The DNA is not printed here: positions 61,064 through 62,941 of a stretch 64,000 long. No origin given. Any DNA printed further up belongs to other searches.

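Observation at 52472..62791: LacI-controlled operon joins a ribose-type sugar importer to a lactonase/CoA-transferase/beta-oxidation-like enzyme set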

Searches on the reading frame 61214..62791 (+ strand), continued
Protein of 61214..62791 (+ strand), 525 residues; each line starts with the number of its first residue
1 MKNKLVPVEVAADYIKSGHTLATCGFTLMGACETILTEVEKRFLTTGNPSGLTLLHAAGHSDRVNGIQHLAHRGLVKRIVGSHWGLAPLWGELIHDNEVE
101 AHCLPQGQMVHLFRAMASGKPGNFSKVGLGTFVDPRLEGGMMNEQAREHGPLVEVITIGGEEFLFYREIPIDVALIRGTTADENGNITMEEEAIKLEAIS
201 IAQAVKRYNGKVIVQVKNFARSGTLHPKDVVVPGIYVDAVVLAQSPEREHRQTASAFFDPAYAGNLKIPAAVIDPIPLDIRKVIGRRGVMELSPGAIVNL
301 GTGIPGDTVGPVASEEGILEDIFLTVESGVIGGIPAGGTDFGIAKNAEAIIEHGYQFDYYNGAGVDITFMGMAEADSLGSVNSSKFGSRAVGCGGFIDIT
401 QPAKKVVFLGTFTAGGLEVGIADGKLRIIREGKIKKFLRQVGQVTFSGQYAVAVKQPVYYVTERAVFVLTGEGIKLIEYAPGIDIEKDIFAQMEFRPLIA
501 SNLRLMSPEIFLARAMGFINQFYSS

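Call 24: find_encoding_contigs(protein=P0124, flank=10000, max_places=1)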
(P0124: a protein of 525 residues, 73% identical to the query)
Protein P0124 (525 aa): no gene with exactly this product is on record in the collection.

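Call 37: find_related_loci(query=window:61214-62791:+, collection=genome_contigs, flank=10000)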
Query window:61214-62791:+ (525 aa) in genome_contigs; peptide patterns used: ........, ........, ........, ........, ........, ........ (x = any residue, [..] = any of these).
332 stretches matched a pattern; 104 encode a relative of the query (tblastn E <= 1e-3); the best 80 are kept; 80 distinct loci.
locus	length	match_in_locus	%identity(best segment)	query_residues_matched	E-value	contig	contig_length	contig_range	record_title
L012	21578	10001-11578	67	1-525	0e+0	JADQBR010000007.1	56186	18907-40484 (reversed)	MAG: Bacillota bacterium isolate Soudan_17 NODE_275_length_56186_cov_14.503946, whole genome shotgun sequence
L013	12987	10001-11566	68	1-522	0e+0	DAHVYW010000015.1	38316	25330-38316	MAG TPA_asm: Bacillota bacterium isolate clean791 k141_590563, whole genome shotgun sequence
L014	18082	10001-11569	67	3-525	0e+0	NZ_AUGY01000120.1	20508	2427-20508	Paenibacillus alginolyticus DSM 5050 = NBRC 15375 strain DSM 5050 G519DRAFT_scaffold00113.113_C, whole genome shotgun se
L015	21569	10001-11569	61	1-523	0e+0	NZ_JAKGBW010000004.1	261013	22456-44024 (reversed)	Oceanobacillus alkalisoli strain APA_J-2 (6-2) NODE_4_length_261013_cov_49.604226, whole genome shotgun sequence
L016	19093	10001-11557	59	4-522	0e+0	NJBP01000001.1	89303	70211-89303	MAG: Candidatus Aerophobetes bacterium Ae_b3b 131, whole genome shotgun sequence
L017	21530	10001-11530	52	3-513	7e-170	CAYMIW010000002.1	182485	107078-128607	MAG TPA_asm: uncultured Syntrophomonadaceae bacterium isolate SRP241326_co4_268 genome assembly, contig: NODE_90_length_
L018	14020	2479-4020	51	1-518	3e-166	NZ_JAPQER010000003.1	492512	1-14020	Clostridium aestuarii strain HY-45-18 spades_K_17_127_3, whole genome shotgun sequence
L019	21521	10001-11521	51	3-511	1e-162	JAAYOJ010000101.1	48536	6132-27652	MAG: Peptococcaceae bacterium isolate AS21ysBPME_346 52277_AS21, whole genome shotgun sequence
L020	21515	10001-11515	53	4-511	3e-162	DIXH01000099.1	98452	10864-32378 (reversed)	MAG TPA_asm: Clostridiaceae bacterium UBA6085 UBA6085_contig_3601, whole genome shotgun sequence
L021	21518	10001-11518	50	3-511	2e-160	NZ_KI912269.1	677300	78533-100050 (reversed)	Holophaga foetida DSM 6591 HolfoDRAFT_HFA.2, whole genome shotgun sequence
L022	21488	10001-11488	53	12-511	4e-158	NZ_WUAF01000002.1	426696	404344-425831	Cognatazoarcus halotolerans strain HKLI-1 NODE_2_length_426696_cov_101.380051, whole genome shotgun sequence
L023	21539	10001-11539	51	1-516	2e-157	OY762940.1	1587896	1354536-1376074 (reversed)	MAG: Candidatus Cloacimonadota bacterium isolate fde15138-546a-48ac-9104-3b47d2f39405 genome assembly, chromosome: 1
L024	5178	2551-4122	50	4-525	4e-160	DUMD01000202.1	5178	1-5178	MAG TPA_asm: Clostridia bacterium isolate AS04akNAM_38 62382_AS04, whole genome shotgun sequence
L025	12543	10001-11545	51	5-518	4e-164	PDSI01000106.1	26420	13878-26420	MAG: Micrococcales bacterium isolate DOLJORAL78_68_866 DolJOral78_scaffold_1684_curated, whole genome shotgun sequence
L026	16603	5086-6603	50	4-511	1e-155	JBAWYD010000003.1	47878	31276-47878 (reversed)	MAG: Deltaproteobacteria bacterium isolate ELA080 MAG080_3, whole genome shotgun sequence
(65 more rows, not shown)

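Call 42: search_protein_families(library=pfam, proteins=[L014:2414-3160:+, L014:3157-4749:+, L014:4777-6030:+, L014:6040-6966:+, L014:6935-8065:+, L014:8068-8802:+, L014:8795-9505:+, L014:9492-9980:+, L014:14651-15136:+, L014:15280-16032:+], max_evalue=0.00001)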
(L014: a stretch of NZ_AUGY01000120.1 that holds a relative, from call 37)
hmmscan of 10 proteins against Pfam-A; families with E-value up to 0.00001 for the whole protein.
L014:2414-3160:+ (248 aa): 3 families
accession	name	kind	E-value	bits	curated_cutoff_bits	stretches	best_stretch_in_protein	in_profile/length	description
PF13561.12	adh_short_C2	-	5.6e-66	222.9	27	1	18-246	6-235/236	Enoyl-(Acyl carrier protein) reductase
PF00106.31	adh_short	-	6.6e-60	202.4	26.6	1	9-199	1-192/195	short chain dehydrogenase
PF08659.16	KR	-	6.3e-18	65.8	22.6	1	12-165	4-158/180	KR domain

L014:3157-4749:+ (530 aa): 1 family
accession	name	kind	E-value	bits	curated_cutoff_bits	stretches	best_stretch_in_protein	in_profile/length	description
PF01144.29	CoA_trans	-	9.4e-31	107.3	23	1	9-244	3-215/217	Coenzyme A transferase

L014:4777-6030:+ (417 aa): 3 families
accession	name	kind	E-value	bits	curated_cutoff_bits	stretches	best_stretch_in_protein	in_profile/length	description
PF13458.12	Peripla_BP_6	-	1.8e-56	192.7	31.7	1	48-395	2-334/343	Periplasmic binding protein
PF01094.35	ANF_receptor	-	1.2e-22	80.9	25.4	1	68-385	3-337/353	Receptor family ligand binding region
PF13433.12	Peripla_BP_5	-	4.3e-19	69.3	27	1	50-367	3-312/363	Periplasmic binding protein domain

L014:6040-6966:+ (308 aa): 1 family
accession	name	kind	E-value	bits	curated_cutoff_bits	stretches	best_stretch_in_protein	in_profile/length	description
PF02653.21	BPD_transp_2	-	6.8e-36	124.2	26.8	1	27-292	2-268/269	Branched-chain amino acid transport system / permease component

L014:6935-8065:+ (376 aa): 1 family
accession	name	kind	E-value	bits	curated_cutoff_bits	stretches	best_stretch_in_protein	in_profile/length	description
PF02653.21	BPD_transp_2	-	6.2e-39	134.2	26.8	1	71-344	3-269/269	Branched-chain amino acid transport system / permease component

L014:8068-8802:+ (244 aa): 2 families
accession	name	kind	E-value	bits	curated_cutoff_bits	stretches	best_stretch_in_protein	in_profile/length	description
PF00005.33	ABC_tran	-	2e-28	100.2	25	1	21-166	1-136/137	ABC transporter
PF12399.14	BCA_ABC_TP_C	-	1.1e-10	41.3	25.5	1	216-240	2-26/27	Branched-chain amino acid ATP-binding cassette transporter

L014:8795-9505:+ (236 aa): 2 families
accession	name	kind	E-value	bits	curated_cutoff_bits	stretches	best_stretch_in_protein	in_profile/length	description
PF00005.33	ABC_tran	-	2.1e-31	109.8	25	1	17-162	1-136/137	ABC transporter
PF13304.12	AAA_21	-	1.4e-08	35.6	27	0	30-53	2-25/304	AAA domain, putative AbiEii toxin, Type IV TA system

L014:9492-9980:+ (162 aa): 1 family
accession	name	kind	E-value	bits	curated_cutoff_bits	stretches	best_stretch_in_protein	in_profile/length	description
PF01575.25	MaoC_dehydratas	-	3.1e-22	78.9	27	1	24-128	6-109/123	MaoC like domain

L014:14651-15136:+ (161 aa): 2 families
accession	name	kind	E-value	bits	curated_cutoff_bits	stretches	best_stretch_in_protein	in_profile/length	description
PF12973.13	Cupin_7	-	3.6e-15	56.1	27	1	18-115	4-98/105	ChrR Cupin-like domain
PF07883.17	Cupin_2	-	3.4e-09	36.7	27.2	1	52-118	3-69/70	Cupin domain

L014:15280-16032:+ (250 aa): 3 families
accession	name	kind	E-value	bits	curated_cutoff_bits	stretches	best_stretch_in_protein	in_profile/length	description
PF13561.12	adh_short_C2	-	1.2e-59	202.3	27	1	12-248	6-236/236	Enoyl-(Acyl carrier protein) reductase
PF00106.31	adh_short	-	6.8e-53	179.5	26.6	1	3-198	1-190/195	short chain dehydrogenase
PF08659.16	KR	-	1.9e-06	28.3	22.6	1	5-147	3-140/180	KR domain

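Call 43: search_protein_families(library=pfam, proteins=[L015:8323-9063:+, L015:11629-12642:+, L015:12724-13221:+, L015:13218-14495:+, L015:14515-15276:+, L015:15261-16232:+, L015:16312-17895:+, L015:17982-18917:+, L015:4463-5755:-, L015:3578-4318:+], max_evalue=0.00001)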
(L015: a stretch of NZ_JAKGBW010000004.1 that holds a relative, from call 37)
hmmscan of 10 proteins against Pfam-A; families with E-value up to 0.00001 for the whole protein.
L015:8323-9063:+ (246 aa): 4 families
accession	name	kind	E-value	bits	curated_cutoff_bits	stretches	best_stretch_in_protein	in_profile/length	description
PF13561.12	adh_short_C2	-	2.4e-69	234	27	1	13-244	1-235/236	Enoyl-(Acyl carrier protein) reductase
PF00106.31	adh_short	-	5.2e-63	212.5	26.6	1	7-197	1-192/195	short chain dehydrogenase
PF08659.16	KR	-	4.4e-17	63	22.6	1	8-168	2-163/180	KR domain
PF23441.1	SDR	-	8.5e-07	29.1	27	1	4-246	5-257/258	SDR-like rossmann domain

L015:11629-12642:+ (337 aa): 1 family
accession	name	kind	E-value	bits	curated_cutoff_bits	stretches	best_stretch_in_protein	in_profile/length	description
PF03480.18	DctP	-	7.4e-83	278.6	23.4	1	47-321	7-284/286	Bacterial extracellular solute-binding protein, family 7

L015:12724-13221:+ (165 aa): 1 family
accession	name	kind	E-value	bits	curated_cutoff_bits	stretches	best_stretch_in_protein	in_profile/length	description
PF04290.18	DctQ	-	1.3e-29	103.2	28.3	1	29-157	1-130/132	Tripartite ATP-independent periplasmic transporters, DctQ component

L015:13218-14495:+ (425 aa): 1 family
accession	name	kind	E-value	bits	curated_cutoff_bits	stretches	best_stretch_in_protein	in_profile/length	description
PF06808.19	DctM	-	8e-126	420.6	23.8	1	6-416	1-413/413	Tripartite ATP-independent periplasmic transporter, DctM component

L015:14515-15276:+ (253 aa): 4 families
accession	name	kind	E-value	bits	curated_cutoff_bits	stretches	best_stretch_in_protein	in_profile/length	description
PF13561.12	adh_short_C2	-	3.1e-65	220.5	27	1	19-251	6-236/236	Enoyl-(Acyl carrier protein) reductase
PF00106.31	adh_short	-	5.1e-58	196.2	26.6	1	11-203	2-194/195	short chain dehydrogenase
PF08659.16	KR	-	4e-16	59.9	22.6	1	11-161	2-152/180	KR domain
PF23441.1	SDR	-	1.7e-07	31.3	27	1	46-249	45-254/258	SDR-like rossmann domain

L015:15261-16232:+ (323 aa): 2 families
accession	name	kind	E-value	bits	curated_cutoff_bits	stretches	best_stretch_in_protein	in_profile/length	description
PF02737.24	3HCDH_N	-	1.4e-53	182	22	1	12-192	1-179/180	3-hydroxyacyl-CoA dehydrogenase, NAD binding domain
PF00725.27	3HCDH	-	3.7e-19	69.5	22.1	1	195-293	1-97/97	3-hydroxyacyl-CoA dehydrogenase, C-terminal domain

L015:16312-17895:+ (527 aa): 1 family
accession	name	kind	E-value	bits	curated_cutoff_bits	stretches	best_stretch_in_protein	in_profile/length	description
PF01144.29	CoA_trans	-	4.8e-27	95.2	23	1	12-245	6-216/217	Coenzyme A transferase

L015:17982-18917:+ (311 aa): 1 family
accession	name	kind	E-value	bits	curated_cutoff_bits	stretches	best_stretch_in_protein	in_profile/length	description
PF03547.23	Mem_trans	-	2.7e-21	76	25.7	1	6-305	2-343/343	Membrane transport protein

L015:4463-5755:- (430 aa): 1 family
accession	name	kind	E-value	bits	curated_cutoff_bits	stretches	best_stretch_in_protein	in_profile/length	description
PF00815.25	Histidinol_dh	-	2.5e-136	455.4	27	1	15-419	5-410/411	Histidinol dehydrogenase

L015:3578-4318:+ (246 aa): 4 families
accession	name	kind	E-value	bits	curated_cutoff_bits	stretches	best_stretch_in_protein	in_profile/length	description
PF00106.31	adh_short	-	4.3e-57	193.2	26.6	1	5-198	1-192/195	short chain dehydrogenase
PF13561.12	adh_short_C2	-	5.4e-56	190.2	27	1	14-243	6-235/236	Enoyl-(Acyl carrier protein) reductase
PF08659.16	KR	-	6.7e-18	65.7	22.6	1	7-176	3-169/180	KR domain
PF23441.1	SDR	-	1.3e-06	28.5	27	1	66-245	77-257/258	SDR-like rossmann domain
